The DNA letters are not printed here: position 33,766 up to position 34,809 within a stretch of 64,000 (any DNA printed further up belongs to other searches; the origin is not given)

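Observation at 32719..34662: FabH-like ketosynthase fused to a heme-oxygenase-like (putative diiron oxidase) domain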

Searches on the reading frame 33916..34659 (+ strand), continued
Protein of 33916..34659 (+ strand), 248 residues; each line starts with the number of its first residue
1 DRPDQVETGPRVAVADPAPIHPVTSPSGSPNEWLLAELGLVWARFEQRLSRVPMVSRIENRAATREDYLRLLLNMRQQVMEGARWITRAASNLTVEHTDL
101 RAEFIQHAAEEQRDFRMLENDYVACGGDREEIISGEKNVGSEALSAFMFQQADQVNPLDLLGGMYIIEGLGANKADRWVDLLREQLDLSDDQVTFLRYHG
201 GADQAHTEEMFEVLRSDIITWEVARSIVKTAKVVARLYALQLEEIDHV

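Call 74: search_solved_structures(query=A4, max_evalue=10, show_alignments=5)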
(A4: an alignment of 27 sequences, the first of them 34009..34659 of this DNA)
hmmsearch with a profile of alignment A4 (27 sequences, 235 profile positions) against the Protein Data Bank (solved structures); distinct sequences matched with E-value up to 10: 28.
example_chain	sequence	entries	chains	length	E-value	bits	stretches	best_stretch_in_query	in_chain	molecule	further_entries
3dde_A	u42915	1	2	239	1.1e-34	123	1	22-232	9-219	TENA/THI-4 protein, Domain of Unknown Function with a Heme Oxygenase-like Fold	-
1rcw_A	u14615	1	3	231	1.8e-07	33.8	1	20-224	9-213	CT610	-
8va9_A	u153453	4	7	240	2e-07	33.7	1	18-224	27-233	4-aminobenzoate synthase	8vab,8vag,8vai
9ypi_A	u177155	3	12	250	1.1e-06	31.3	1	16-218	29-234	Mangotoxin biosynthesis protein MboA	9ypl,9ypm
4wwj_A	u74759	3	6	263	6.4e-06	28.8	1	8-199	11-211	TENA/THI-4 family protein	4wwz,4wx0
6p5q_A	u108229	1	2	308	6.9e-06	28.6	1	8-199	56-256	UndA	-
2gm7_A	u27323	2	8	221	7.6e-05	25.2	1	20-133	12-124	tenA homolog/Thi-4 Thiaminase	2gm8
5btq_A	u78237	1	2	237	0.00013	24.5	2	14-64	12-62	Heme oxygenase 1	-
1oyk_A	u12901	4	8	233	0.00023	23.7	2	134-232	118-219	Heme oxygenase 1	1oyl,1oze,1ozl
3oql_A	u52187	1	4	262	0.00025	23.6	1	8-203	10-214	TenA homolog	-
4wd4_A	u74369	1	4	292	0.00028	23.4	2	14-64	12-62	Heme oxygenase 1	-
1ni6_A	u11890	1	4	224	0.00032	23.2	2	15-64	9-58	Heme oxygenase 1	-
1n3u_A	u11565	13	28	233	0.00037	23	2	15-64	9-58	heme oxygenase 1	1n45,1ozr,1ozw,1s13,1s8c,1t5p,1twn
7twa_A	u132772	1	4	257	0.00048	22.6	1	36-202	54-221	4-chloro-allylglycine synthase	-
1xk2_A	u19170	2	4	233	0.00055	22.4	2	15-64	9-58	Heme oxygenase 1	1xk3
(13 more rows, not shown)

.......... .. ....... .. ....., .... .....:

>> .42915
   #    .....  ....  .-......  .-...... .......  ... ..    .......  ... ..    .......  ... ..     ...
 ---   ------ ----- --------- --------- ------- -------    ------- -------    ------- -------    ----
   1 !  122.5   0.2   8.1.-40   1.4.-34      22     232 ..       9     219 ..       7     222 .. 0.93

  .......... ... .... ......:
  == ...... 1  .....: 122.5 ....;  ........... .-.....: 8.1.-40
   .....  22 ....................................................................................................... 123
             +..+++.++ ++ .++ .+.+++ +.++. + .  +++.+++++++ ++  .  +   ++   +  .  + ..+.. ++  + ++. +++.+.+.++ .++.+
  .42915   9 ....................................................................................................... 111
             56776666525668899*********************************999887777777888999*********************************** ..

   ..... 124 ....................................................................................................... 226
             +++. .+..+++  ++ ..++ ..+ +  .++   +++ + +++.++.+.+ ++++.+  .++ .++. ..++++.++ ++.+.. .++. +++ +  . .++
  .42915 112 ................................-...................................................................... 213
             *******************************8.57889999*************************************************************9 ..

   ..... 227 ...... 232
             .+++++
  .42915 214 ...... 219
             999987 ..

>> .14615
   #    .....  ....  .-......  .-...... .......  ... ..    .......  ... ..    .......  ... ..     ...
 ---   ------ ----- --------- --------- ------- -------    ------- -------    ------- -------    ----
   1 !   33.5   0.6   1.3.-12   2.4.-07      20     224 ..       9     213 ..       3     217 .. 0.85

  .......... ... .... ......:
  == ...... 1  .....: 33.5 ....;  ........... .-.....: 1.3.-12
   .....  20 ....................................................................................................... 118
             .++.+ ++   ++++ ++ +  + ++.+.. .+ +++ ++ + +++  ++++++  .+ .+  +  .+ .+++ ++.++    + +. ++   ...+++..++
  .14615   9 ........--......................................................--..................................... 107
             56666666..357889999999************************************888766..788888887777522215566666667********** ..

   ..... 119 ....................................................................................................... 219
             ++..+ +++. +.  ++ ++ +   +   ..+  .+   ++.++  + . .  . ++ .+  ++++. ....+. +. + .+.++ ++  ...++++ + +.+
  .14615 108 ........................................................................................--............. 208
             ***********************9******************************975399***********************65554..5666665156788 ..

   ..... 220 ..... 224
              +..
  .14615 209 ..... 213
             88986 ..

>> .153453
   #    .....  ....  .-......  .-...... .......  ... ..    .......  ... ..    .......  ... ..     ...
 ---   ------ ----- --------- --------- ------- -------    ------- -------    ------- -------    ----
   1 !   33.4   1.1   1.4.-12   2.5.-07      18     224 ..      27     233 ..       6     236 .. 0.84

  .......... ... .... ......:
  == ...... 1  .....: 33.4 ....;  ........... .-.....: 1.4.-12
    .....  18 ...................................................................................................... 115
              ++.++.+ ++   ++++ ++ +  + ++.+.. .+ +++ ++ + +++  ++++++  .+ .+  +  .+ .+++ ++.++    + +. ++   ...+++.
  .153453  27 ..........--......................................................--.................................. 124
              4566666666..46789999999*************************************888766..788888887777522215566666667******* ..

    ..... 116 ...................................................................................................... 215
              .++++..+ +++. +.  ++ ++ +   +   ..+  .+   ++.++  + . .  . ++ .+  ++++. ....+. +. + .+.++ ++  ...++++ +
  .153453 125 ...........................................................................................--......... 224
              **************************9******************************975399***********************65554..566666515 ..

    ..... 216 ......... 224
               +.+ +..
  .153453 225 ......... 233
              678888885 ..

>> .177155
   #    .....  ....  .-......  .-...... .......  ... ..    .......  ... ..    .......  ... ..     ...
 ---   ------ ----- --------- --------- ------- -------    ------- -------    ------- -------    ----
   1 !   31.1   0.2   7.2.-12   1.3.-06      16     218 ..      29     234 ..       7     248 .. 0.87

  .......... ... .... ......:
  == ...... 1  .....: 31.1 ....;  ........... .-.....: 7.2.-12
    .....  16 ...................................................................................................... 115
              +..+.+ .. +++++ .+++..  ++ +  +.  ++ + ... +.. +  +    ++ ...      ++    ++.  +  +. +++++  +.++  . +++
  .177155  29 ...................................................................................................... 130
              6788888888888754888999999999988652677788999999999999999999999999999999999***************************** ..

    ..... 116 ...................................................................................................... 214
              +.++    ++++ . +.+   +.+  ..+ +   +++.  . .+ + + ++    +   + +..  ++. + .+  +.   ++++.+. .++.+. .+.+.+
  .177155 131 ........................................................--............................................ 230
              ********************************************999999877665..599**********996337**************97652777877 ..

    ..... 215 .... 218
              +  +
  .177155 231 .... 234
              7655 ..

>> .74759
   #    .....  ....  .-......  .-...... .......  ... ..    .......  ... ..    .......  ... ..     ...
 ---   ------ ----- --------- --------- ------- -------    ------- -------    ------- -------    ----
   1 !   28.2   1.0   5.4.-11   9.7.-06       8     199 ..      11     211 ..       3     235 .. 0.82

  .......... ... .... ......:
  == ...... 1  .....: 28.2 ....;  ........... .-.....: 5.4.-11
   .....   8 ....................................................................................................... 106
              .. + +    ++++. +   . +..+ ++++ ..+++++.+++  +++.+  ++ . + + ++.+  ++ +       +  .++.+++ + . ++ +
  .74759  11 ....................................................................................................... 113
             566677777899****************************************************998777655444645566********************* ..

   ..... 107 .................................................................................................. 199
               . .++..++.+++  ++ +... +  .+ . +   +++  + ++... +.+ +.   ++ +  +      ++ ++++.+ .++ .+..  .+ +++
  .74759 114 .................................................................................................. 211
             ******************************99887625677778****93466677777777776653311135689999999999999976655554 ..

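Call 84: search_protein_families(library=pfam, proteins=[L081:8647-9519:+, L074:7626-8504:+, L080:8645-9520:+, L077:9148-9846:+, L053:9461-9862:+, L034:10813-11595:+, L023:10496-11485:-, L057:10720-12645:+, L057:8789-9487:+], max_evalue=0.01)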
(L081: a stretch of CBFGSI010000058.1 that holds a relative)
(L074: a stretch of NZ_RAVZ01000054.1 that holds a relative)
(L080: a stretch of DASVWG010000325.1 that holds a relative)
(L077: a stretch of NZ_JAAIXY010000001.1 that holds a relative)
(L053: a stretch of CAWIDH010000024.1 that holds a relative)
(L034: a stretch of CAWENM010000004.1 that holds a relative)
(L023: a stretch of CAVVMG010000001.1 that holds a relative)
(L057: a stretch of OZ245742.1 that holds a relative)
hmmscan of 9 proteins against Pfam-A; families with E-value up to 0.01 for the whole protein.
L081:8647-9519:+ (290 aa): 1 family
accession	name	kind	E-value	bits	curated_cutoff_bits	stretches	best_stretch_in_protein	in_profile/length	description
PF00487.30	FA_desaturase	-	1.7e-21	77.6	29.7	1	9-236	3-228/253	Fatty acid desaturase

L074:7626-8504:+ (292 aa): 1 family
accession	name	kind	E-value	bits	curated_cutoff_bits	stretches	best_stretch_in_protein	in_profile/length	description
PF00487.30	FA_desaturase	-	9.4e-22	78.4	29.7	1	10-238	2-228/253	Fatty acid desaturase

L080:8645-9520:+ (291 aa): 1 family
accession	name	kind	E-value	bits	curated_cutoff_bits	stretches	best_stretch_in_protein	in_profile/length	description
PF00487.30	FA_desaturase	-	4e-21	76.4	29.7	1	19-242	7-229/253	Fatty acid desaturase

L077:9148-9846:+ (232 aa): 0 families

L053:9461-9862:+ (133 aa): 1 family
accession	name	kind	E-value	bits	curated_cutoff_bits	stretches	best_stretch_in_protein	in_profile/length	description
PF11196.13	DUF2834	-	6.8e-05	23.5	22.9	1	44-120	17-96/96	Protein of unknown function DUF2834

L034:10813-11595:+ (260 aa): 0 families

L023:10496-11485:- (329 aa): 0 families

L057:10720-12645:+ (641 aa): 2 families
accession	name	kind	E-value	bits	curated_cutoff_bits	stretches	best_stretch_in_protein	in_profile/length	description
PF00082.27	Peptidase_S8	-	8.7e-56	189.8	21.8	2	189-403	5-221/288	Subtilase family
PF22148.1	Fervidolysin_NPro-like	-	2e-07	31.7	21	1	49-122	11-81/81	Fervidolysin N-terminal prodomain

L057:8789-9487:+ (232 aa): 0 families

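Call 87: list_cluster_members(proteins=[L003:4039-4995:+, L004:7151-8116:+, L087:4601-5281:+, P0250])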
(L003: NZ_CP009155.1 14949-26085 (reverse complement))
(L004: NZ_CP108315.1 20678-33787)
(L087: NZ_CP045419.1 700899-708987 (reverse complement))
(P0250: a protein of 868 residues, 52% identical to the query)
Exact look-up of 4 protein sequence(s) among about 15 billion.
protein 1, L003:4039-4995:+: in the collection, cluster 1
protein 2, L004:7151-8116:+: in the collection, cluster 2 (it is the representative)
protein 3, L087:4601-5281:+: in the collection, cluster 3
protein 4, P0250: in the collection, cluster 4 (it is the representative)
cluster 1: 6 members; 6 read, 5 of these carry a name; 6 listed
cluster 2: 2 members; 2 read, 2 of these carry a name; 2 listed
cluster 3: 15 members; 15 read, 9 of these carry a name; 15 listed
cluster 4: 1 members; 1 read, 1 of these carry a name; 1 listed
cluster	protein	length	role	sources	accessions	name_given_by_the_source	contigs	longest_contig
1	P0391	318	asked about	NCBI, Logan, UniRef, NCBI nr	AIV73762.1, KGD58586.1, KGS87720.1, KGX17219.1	hypothetical protein X994_6310 (plasmid) [Burkholderia pseudomallei] | Dialkylrecorsinol condensing enzyme n=1 Tax=Burkholderia pseudomallei TaxID=28450 ... | hypothetical protein [Burkholderia pseudomallei]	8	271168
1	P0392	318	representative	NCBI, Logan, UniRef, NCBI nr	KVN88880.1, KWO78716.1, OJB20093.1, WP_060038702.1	hypothetical protein [Burkholderia ubonensis] | Dialkylrecorsinol condensing enzyme n=1 Tax=Burkholderia ubonensis TaxID=101571 ...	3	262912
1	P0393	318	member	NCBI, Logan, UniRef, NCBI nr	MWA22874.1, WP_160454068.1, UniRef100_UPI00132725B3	dialkylrecorsinol condensing enzyme [Burkholderia pseudomallei] | dialkylrecorsinol condensing enzyme n=1 Tax=Burkholderia pseudomallei TaxID=28450 ...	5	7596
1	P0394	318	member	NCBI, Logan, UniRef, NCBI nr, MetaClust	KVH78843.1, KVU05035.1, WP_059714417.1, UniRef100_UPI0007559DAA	dialkylrecorsinol condensing enzyme [Burkholderia ubonensis] | hypothetical protein n=1 Tax=Burkholderia ubonensis TaxID=101571 RepID=UPI0007559DAA | hypothetical protein [Burkholderia ubonensis]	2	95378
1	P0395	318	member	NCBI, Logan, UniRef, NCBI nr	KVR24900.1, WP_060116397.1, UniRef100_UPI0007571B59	dialkylrecorsinol condensing enzyme [Burkholderia ubonensis] | hypothetical protein n=1 Tax=Burkholderia ubonensis TaxID=101571 RepID=UPI0007571B59 | hypothetical protein [Burkholderia ubonensis]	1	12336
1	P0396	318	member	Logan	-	-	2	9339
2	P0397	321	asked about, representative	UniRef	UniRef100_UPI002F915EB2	hypothetical protein n=1 Tax=Streptomyces sp. NBC_00008 TaxID=2903610 RepID=UPI002F915EB2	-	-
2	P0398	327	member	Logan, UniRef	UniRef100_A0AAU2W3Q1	Dialkylrecorsinol condensing enzyme n=1 Tax=Streptomyces sp. NBC_00008 TaxID=2903610 ...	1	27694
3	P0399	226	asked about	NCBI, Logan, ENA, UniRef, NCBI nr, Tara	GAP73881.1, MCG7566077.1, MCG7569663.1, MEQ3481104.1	hypothetical protein FIU82_18480 (plasmid) [Pseudoalteromonas sp. THAF3] | iron-containing redox enzyme family protein n=1 Tax=Pseudoalteromonas TaxID=53246 ... | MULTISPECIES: iron-containing redox enzyme family protein [Pseudoalteromonas]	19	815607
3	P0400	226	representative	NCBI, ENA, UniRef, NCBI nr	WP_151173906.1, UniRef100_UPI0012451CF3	iron-containing redox enzyme family protein [Pseudoalteromonas ruthenica] | iron-containing redox enzyme family protein n=1 Tax=Pseudoalteromonas ruthenica ...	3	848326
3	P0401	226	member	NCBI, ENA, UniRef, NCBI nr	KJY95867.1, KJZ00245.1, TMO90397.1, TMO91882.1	iron-containing redox enzyme family protein [Pseudoalteromonas ruthenica] | 3-oxoacyl-ACP synthase n=1 Tax=Pseudoalteromonas ruthenica TaxID=151081 ...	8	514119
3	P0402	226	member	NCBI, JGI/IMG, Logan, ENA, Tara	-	strand:+ start:2896 stop:3576 length:681 start_codon:yes stop_codon:yes gene_type:complete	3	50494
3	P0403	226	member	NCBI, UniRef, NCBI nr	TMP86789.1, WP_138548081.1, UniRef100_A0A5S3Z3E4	hypothetical protein CWC05_09915 [Pseudoalteromonas ruthenica] | 3-oxoacyl-ACP synthase n=1 Tax=Pseudoalteromonas ruthenica TaxID=151081 ... | iron-containing redox enzyme family protein [Pseudoalteromonas ruthenica]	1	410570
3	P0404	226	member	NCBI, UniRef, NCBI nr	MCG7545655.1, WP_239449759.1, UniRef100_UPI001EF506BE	hypothetical protein MHM93_15845 [Pseudoalteromonas sp. MM17-2] | iron-containing redox enzyme family protein n=1 Tax=Pseudoalteromonas sp. MM17-2 ... | iron-containing redox enzyme family protein [Pseudoalteromonas sp. MM17-2]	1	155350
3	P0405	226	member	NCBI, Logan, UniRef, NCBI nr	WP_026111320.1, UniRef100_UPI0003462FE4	iron-containing redox enzyme family protein [Pseudoalteromonas ruthenica] | iron-containing redox enzyme family protein n=1 Tax=Pseudoalteromonas ruthenica ...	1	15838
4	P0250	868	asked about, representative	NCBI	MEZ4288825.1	MAG: 3-oxoacyl-[acyl-carrier-protein] synthase III C-terminal domain-containing protein ...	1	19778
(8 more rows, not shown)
